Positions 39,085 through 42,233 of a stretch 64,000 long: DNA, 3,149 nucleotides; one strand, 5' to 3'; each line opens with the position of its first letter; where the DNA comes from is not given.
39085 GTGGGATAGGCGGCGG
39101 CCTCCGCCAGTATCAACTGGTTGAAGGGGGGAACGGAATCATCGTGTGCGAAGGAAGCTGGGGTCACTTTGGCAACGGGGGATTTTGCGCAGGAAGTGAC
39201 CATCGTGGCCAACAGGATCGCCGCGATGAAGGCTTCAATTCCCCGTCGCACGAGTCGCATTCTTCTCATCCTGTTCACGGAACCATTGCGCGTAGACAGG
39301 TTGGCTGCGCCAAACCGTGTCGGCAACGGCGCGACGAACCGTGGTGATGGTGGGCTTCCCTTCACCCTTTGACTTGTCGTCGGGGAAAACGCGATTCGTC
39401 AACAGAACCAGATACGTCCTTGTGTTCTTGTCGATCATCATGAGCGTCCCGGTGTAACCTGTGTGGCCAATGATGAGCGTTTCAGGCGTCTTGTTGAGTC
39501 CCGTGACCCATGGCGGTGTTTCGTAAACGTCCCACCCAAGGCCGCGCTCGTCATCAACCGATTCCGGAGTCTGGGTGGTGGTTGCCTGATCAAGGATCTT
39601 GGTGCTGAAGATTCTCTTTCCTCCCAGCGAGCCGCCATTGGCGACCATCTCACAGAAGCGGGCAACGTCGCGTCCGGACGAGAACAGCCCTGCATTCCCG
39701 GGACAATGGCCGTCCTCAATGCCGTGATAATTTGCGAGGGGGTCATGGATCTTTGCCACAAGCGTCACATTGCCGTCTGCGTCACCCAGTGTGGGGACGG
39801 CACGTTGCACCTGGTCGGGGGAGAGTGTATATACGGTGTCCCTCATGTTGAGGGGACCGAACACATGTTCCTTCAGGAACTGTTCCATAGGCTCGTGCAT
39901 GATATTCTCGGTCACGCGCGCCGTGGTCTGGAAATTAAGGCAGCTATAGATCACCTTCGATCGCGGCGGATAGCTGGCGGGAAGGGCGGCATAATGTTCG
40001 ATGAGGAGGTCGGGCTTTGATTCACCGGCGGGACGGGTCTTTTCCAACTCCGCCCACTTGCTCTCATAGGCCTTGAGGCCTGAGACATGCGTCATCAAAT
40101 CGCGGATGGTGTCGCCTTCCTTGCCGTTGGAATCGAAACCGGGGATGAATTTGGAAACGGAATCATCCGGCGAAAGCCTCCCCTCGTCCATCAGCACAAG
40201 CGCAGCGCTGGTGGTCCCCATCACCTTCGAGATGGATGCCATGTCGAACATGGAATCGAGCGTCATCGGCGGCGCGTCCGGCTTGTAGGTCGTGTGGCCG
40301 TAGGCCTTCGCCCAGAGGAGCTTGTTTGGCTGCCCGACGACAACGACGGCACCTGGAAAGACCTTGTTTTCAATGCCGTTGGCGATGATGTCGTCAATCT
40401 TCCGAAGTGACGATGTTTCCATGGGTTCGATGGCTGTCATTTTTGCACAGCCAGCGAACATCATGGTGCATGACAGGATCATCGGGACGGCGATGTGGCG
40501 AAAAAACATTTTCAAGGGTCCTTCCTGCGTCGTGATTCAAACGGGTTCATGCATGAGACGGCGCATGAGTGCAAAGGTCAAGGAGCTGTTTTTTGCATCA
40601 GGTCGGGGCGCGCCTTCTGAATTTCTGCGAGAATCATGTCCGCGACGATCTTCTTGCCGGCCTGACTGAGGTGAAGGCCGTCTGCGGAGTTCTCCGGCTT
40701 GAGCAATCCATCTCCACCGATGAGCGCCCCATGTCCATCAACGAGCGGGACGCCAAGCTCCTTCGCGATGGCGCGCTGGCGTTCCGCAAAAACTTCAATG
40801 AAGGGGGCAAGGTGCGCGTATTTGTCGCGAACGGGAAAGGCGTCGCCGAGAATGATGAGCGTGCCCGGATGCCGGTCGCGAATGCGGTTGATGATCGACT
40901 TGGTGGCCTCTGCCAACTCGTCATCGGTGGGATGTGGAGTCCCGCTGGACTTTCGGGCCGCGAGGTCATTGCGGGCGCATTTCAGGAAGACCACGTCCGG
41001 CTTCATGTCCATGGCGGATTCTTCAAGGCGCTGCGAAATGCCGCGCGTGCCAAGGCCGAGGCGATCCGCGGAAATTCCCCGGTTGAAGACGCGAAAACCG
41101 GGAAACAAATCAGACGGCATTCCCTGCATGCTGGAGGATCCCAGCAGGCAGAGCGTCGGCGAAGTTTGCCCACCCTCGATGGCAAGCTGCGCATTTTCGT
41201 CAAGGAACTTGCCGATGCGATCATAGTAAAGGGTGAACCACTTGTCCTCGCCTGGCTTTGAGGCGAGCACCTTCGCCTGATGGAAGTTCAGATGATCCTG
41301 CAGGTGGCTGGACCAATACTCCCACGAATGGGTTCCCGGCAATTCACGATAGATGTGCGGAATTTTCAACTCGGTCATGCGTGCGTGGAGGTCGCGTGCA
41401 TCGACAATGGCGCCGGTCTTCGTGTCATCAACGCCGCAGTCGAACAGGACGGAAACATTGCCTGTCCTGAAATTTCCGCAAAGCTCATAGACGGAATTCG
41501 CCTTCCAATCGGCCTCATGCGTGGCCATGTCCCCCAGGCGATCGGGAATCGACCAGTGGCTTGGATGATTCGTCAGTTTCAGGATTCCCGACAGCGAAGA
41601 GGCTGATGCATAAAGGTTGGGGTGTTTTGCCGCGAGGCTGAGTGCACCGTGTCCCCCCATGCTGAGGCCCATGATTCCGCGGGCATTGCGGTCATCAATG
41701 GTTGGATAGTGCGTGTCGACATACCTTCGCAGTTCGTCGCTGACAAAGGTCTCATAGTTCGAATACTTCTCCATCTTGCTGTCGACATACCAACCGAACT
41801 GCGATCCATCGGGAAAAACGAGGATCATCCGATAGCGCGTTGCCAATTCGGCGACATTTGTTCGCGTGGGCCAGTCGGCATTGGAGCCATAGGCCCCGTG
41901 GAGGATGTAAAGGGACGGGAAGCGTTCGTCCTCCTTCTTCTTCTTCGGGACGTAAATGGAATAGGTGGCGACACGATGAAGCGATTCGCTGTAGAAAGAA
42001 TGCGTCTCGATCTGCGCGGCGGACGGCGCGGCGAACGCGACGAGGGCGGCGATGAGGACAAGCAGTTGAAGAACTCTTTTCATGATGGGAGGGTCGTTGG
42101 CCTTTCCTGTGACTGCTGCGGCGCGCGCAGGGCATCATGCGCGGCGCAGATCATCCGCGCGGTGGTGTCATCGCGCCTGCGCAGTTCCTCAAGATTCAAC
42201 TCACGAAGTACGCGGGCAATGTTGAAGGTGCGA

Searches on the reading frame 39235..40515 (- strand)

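Call 26: search_protein_families(library=pfam, proteins=[window:39235-40515:-], max_evalue=0.001)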
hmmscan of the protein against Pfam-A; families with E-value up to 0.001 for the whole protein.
window:39235-40515:- (426 aa): 1 family
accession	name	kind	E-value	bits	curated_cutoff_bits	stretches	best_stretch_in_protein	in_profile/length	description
PF00144.29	Beta-lactamase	-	8.3e-60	203.1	27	1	40-380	1-315/329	Beta-lactamase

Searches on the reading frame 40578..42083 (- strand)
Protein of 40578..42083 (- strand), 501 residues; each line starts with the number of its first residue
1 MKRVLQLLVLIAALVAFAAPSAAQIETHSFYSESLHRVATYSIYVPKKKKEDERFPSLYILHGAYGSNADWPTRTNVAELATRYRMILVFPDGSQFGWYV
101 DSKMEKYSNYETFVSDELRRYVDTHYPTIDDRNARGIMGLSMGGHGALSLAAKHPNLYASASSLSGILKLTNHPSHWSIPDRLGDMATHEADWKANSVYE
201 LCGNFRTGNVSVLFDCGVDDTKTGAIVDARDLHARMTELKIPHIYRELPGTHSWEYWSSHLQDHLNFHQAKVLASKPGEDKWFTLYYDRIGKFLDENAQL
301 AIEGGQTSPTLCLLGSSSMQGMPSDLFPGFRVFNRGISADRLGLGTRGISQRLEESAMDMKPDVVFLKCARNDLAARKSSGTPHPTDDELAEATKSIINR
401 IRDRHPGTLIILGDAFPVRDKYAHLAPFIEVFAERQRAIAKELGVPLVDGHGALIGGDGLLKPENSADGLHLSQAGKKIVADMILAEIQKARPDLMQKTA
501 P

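Call 26: search_protein_families(library=pfam, proteins=[window:40578-42083:-], max_evalue=0.001)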
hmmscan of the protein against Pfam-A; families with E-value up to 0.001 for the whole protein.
window:40578-42083:- (501 aa): 3 families
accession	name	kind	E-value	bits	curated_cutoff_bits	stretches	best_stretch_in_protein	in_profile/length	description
PF00756.26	Esterase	-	2e-33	116.7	22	1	32-265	1-248/251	Putative esterase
PF13472.12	Lipase_GDSL_2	-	1e-16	62.4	32.9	1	329-478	32-177/178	GDSL-like Lipase/Acylhydrolase family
PF00657.28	Lipase_GDSL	-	8.8e-07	29.7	23.6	1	329-482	35-206/208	GDSL-like Lipase/Acylhydrolase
